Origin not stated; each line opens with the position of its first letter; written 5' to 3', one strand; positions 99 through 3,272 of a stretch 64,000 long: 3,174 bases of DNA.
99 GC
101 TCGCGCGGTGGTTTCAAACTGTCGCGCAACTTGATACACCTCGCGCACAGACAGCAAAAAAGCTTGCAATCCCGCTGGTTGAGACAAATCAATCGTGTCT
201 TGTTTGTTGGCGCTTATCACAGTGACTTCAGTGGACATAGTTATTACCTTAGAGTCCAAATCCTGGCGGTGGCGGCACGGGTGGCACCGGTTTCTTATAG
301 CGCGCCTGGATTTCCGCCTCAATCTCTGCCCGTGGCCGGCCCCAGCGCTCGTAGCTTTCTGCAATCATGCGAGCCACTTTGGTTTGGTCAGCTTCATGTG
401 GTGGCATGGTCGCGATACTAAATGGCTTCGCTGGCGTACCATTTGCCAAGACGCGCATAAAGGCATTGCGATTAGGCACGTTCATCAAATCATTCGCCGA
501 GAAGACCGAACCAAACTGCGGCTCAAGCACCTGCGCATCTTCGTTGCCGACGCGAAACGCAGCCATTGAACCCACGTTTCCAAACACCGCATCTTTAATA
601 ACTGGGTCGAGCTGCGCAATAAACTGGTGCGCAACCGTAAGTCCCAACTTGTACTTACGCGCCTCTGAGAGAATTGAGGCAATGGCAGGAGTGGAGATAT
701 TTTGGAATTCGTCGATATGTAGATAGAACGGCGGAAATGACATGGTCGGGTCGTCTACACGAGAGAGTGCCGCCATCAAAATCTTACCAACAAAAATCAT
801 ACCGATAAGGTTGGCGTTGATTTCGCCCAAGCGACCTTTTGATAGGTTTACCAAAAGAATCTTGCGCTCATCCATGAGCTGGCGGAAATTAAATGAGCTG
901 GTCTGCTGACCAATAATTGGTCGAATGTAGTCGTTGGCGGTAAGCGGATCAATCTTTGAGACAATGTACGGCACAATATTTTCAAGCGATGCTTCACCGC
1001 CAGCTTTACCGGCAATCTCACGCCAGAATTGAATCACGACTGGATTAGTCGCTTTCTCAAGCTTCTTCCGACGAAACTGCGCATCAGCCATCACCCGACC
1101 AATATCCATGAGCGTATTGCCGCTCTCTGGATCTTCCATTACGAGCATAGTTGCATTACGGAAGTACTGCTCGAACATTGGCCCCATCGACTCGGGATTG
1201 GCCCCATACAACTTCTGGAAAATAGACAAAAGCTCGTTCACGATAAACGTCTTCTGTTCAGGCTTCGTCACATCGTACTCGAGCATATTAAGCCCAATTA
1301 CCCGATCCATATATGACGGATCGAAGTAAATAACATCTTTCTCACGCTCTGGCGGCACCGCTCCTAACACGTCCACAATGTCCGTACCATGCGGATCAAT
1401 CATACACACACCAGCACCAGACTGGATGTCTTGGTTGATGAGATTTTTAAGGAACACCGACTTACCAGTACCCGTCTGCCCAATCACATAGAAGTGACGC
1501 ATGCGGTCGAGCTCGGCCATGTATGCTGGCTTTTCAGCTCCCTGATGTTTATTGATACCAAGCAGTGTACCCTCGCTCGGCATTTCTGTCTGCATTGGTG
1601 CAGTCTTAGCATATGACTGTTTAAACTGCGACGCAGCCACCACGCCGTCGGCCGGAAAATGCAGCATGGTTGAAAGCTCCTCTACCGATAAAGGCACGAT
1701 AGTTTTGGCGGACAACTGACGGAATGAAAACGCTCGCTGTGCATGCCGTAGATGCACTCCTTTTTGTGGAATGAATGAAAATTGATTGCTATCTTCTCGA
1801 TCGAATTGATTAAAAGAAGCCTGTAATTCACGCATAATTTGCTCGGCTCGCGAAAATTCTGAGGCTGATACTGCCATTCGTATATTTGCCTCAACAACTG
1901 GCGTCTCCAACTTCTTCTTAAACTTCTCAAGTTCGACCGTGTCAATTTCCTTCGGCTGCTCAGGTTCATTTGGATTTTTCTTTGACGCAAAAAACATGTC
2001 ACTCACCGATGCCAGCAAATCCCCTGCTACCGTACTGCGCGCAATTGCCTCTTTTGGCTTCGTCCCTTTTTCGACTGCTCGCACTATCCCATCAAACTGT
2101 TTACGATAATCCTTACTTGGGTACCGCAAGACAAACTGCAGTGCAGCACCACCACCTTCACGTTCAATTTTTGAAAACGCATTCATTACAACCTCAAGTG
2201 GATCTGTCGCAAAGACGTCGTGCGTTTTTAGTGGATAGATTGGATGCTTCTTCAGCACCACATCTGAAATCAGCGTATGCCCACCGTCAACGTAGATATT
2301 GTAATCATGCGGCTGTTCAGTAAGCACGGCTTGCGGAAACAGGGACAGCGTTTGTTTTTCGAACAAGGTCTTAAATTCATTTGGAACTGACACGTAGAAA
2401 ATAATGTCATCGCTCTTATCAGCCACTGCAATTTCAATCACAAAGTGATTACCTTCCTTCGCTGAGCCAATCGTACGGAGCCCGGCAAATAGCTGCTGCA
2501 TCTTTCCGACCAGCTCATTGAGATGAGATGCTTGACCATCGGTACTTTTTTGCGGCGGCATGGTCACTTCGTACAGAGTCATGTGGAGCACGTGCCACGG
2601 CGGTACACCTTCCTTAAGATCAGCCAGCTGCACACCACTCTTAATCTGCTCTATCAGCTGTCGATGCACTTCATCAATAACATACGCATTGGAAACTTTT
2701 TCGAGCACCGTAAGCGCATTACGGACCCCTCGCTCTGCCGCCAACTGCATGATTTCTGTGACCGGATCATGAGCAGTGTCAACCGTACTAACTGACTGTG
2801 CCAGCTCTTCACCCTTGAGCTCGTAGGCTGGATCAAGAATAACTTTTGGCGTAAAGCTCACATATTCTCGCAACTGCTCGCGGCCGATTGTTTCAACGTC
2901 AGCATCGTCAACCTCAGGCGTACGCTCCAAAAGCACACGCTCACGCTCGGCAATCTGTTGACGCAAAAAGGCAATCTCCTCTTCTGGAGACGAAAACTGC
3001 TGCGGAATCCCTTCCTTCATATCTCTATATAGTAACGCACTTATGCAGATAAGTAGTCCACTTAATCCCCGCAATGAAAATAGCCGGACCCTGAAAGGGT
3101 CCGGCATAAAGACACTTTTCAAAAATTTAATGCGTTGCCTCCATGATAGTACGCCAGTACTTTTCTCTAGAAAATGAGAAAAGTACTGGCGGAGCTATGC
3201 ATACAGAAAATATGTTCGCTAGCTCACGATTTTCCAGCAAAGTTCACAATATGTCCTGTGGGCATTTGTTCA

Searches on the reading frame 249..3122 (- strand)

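Call 78: search_protein_families(library=pfam, proteins=[window:249-3122:-], max_evalue=0.0001)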
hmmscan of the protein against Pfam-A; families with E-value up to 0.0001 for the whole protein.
window:249-3122:- (957 aa): 2 families
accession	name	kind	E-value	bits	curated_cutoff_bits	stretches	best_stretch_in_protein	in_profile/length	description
PF01935.23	DUF87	-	2.7e-08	34.6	23.2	1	540-657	20-123/220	Helicase HerA, central domain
PF13401.12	AAA_22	-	5.1e-05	24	27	0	542-605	6-33/130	AAA domain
